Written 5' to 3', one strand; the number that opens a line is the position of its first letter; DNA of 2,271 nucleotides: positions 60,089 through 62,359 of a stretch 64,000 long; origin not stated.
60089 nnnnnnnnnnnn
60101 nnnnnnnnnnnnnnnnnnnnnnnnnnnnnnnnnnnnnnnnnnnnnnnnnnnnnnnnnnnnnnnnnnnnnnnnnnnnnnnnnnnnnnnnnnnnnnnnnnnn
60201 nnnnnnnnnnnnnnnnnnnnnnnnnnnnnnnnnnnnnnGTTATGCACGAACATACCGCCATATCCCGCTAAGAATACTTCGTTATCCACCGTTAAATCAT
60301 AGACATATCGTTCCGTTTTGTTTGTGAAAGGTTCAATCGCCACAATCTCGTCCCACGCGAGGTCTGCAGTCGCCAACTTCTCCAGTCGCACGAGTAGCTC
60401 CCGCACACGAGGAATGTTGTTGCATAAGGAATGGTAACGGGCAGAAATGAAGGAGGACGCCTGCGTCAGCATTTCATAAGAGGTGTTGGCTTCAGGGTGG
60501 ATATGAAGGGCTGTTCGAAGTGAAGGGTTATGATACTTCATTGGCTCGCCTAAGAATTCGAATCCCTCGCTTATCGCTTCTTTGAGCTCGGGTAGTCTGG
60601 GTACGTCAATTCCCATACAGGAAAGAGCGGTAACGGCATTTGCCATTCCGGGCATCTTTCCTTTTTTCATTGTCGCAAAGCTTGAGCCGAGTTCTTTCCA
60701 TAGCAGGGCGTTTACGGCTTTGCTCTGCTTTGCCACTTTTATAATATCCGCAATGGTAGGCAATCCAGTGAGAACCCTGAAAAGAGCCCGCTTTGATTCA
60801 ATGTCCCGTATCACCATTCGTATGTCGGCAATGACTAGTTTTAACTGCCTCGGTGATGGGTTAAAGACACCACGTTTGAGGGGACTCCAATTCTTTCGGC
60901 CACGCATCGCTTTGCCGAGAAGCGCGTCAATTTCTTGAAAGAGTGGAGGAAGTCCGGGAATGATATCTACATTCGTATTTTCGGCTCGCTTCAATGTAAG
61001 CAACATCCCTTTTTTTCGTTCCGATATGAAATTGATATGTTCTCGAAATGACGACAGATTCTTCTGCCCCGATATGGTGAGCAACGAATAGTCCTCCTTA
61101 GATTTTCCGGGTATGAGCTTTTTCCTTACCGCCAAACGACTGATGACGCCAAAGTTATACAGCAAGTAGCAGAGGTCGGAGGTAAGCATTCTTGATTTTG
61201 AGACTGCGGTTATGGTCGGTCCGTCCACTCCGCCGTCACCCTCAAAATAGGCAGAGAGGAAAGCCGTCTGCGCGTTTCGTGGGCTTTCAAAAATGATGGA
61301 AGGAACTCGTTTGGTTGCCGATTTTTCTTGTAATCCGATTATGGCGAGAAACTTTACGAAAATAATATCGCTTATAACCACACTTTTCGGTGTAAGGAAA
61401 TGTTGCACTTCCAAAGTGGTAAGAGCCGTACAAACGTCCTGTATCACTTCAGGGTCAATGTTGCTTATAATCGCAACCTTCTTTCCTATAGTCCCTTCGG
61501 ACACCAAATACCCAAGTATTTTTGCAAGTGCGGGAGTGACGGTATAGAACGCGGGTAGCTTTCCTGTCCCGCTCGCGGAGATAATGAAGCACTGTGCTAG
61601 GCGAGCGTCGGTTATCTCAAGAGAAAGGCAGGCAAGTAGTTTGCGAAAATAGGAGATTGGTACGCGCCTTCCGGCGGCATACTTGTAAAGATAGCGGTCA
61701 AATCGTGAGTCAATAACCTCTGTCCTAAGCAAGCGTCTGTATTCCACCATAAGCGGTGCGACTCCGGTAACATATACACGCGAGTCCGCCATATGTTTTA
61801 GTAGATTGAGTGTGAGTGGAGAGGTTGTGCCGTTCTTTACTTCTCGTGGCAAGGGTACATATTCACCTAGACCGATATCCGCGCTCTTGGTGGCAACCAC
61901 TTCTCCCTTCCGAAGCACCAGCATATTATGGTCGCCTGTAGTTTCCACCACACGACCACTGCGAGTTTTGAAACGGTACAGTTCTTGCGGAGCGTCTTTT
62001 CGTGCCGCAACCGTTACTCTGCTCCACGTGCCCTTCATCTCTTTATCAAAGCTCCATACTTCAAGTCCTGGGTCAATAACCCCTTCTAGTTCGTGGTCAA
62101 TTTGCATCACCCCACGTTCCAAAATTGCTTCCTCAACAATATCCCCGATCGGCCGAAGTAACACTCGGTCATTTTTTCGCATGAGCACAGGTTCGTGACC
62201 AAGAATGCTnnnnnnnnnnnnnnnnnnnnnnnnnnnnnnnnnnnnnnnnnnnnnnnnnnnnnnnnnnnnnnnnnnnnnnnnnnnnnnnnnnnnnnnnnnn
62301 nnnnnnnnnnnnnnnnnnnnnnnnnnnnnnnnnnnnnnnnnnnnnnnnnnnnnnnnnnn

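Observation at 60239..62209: Large intein with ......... homing endonuclease inserted in the Walker A P-loop of a VirB4-like ATPase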

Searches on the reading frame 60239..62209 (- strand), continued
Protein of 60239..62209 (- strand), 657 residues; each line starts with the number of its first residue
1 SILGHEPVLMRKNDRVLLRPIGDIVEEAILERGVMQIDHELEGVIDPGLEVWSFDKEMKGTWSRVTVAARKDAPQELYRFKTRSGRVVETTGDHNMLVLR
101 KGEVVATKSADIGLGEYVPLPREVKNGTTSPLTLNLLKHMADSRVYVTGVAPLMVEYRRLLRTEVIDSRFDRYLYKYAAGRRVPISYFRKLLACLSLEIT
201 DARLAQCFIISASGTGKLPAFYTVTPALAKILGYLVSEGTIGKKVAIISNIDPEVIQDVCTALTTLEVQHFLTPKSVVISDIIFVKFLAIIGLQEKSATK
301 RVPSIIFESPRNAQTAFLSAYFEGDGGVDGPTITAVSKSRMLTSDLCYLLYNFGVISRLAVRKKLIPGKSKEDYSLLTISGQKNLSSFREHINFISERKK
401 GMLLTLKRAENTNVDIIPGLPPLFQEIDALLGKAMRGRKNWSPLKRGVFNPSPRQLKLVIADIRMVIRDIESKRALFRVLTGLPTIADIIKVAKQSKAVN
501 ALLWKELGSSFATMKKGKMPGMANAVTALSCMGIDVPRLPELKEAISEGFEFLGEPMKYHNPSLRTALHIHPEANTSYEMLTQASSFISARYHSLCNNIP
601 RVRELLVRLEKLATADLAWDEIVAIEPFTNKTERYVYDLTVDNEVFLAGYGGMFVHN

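Call 65: search_dna_similar(query=window:60239-62209:-, collection=plasmids, mode=protein, max_evalue=0.00001, max_rows=25)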
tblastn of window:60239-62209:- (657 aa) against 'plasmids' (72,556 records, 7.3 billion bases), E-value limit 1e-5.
Records with a match: 239; places in all: 239; records where one place covers at least 80% of the query: 0.
Best place of each record, by identity: <60% 239.
By first word of the organism name: Escherichia 113; Klebsiella 71; Enterobacter 41; Citrobacter 6; Cronobacter 2; Shigella 2; Streptomyces 1; Kluyvera 1; Salmonella 1; uncultured 1.
By predicted mobility (MOB-suite, as given by PLSDB): non-mobilizable 228; conjugative 7; mobilizable 4.
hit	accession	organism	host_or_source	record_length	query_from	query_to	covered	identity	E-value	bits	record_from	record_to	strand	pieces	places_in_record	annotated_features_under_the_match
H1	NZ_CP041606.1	Streptomyces sp. S1D4-14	Isolated strain,Microscale soil grain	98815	58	414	54%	22.0%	2e-9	69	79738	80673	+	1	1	LAGLIDADG family homing endonuclease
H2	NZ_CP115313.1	Escherichia coli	cat,pure culture,urine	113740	228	436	32%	29.3%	1e-6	60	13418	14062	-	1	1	LAGLIDADG family homing endonuclease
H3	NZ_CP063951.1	Enterobacter sp.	PM,air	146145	228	436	32%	29.3%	1e-6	60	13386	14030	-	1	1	LAGLIDADG family homing endonuclease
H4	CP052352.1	Klebsiella pneumoniae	Homo sapiens,blood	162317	228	436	32%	29.3%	1e-6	59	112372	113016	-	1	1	hypothetical protein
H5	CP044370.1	Klebsiella pneumoniae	Homo sapiens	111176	228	436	32%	29.3%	2e-6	59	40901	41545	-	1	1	none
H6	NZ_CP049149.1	Cronobacter sakazakii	Homo sapiens,Dyalisis liquid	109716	228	436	32%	29.3%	2e-6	59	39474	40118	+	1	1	LAGLIDADG family homing endonuclease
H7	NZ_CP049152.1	Cronobacter sakazakii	Homo sapiens,Dyalisis liquid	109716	228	436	32%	29.3%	2e-6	59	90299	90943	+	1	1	LAGLIDADG family homing endonuclease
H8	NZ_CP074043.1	Escherichia coli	Pig,pure culture,Rectal Swab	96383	228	436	32%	29.3%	3e-6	59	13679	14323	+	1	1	none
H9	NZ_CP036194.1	Klebsiella pneumoniae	Homo sapiens,blood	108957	203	396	30%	30.7%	3e-6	59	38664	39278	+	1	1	none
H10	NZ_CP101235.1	Escherichia coli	Homo sapiens,cell culture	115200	228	396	26%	32.4%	5e-7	61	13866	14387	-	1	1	LAGLIDADG family homing endonuclease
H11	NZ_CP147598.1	Klebsiella pneumoniae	Homo sapiens,bloodstream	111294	228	396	26%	31.8%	7e-7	61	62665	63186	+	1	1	LAGLIDADG family homing endonuclease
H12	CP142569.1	Escherichia coli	swine,pure culture,lung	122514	228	396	26%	31.8%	1e-6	60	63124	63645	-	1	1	LAGLIDADG family homing endonuclease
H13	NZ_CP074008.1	Escherichia coli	Pig,pure culture,Rectal Swab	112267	228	396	26%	31.8%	1e-6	60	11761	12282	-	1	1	LAGLIDADG family homing endonuclease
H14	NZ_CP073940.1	Escherichia coli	Poultry,pure culture,Cloacal sample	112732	228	396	26%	31.8%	1e-6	60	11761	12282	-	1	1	LAGLIDADG family homing endonuclease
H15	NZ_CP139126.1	Escherichia coli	Pig farm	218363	228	396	26%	31.8%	1e-6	60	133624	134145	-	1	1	LAGLIDADG family homing endonuclease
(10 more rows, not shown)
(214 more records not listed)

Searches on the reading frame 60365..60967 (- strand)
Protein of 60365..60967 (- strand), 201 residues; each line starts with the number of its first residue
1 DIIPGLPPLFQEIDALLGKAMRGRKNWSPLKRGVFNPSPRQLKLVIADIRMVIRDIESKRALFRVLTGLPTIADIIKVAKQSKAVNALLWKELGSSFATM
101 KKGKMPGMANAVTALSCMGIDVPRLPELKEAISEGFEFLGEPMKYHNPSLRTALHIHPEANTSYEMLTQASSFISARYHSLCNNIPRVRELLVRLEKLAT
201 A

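Call 62: predict_structure(alignment_id=A2)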
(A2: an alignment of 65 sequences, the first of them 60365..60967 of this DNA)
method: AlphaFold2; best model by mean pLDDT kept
length: 201 residues; sequences in the alignment: 65
mean_pLDDT: 96.2   pTM: 0.87
mean pLDDT of the five models: 96.2, 95.8, 95.2, 94.6, 94.0
residues with pLDDT >= 90: 196; 70-90: 5; 50-70: 0; < 50: 0
segments of 3 or more residues with pLDDT < 50: none
pLDDT, mean of each block of 10 residues (from residue 1): 93 96 93 96 98 97 93 97 98 98 97 97 95 96 93 96 97 97 98 98 91
secondary structure, 60 per line:
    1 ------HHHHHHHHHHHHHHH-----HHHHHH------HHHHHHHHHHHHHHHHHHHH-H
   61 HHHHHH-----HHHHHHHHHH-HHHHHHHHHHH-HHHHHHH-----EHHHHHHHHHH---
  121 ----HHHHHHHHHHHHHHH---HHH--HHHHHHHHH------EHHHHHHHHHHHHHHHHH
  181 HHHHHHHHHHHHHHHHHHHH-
elements in order: H7-21 H27-32 H39-58 H60-66 H72-81 H83-93 H95-101 H108-117 H125-139 H148-156 H164-200

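Call 70: search_protein_families(library=pfam, proteins=[window:60365-60967:-], max_evalue=5)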
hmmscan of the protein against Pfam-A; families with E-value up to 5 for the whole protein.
window:60365-60967:- (201 aa): 1 family
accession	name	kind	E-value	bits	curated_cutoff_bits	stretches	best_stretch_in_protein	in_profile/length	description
PF23002.2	PIN-like_DDX60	-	0.32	10.8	27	1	149-181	97-129/225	ATP-dependent RNA helicase DDX60, PIN-like domain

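Call 72: fold_search(model_id=the predicted structure, library=viral)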
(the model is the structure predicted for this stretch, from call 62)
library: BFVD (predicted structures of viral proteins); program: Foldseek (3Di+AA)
matches with E <= 10: 173; with E <= 0.001: 0
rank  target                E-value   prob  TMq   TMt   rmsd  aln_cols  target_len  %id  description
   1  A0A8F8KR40            5.3e-01  0.06  0.13  0.14  23.9       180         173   10  Uncharacterized protein [Clandestinovirus]
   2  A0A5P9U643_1          6.2e-01  0.11  0.24  0.06  24.2       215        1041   13  (no name in the UniProt tables at hand)
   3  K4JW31                9.4e-01  0.07  0.18  0.12  23.2       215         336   12  Uncharacterized protein [Caulobacter phage CcrColossus]
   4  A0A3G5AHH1            9.8e-01  0.06  0.15  0.16  22.6       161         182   12  Uncharacterized protein [Sylvanvirus sp.]
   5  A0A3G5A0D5            1.1e+00  0.25  0.35  0.28  10.2       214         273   14  Uncharacterized protein [Harvfovirus sp.]
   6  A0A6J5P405            1.1e+00  0.14  0.24  0.11  10.0       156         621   13  Mannosyl-glycoprotein endo-beta-N-acetylglucosamidase-like domain containing protein [uncultured Caudovirales phage]
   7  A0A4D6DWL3            1.3e+00  0.07  0.22  0.14  18.9       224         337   11  Uncharacterized protein [Edwardsiella phage pEt-SU]
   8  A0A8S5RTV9            1.3e+00  0.08  0.19  0.13  17.0       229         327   12  Repressor protein [Ackermannviridae sp.]
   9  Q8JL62                1.4e+00  0.04  0.15  0.15  22.4       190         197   15  ORF4 [Choristoneura fumiferana granulovirus]
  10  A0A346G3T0            1.6e+00  0.07  0.18  0.20  23.9       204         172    9  (no name in the UniProt tables at hand)
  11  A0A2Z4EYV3            1.6e+00  0.11  0.16  0.22  13.9       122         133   15  (no name in the UniProt tables at hand)
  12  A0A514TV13            1.6e+00  0.05  0.16  0.17  17.7       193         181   18  Uncharacterized protein [Aeromonas phage PS1]
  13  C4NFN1                1.8e+00  0.06  0.20  0.21  20.4       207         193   15  (no name in the UniProt tables at hand)
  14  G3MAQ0                2.2e+00  0.07  0.19  0.24  20.0       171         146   16  Gp509 [Bacillus phage G]
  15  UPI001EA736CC         2.2e+00  0.05  0.22  0.19  21.4       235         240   11  (no name look-up for this kind of identifier)
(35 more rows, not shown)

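Call 75: find_homologous_proteins(query=window:60365-60967:-, max_evalue=0.001)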
Query window:60365-60967:-: 571 candidates shared short words with the query, none scored E <= 0.001.

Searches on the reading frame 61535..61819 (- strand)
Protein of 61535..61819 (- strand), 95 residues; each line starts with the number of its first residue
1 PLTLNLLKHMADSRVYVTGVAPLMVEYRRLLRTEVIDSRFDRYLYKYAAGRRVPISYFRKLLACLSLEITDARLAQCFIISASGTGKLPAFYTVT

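Call 70: search_protein_families(library=pfam, proteins=[window:61535-61819:-], max_evalue=5)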
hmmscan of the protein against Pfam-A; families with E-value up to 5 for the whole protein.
window:61535-61819:- (95 aa): 0 families
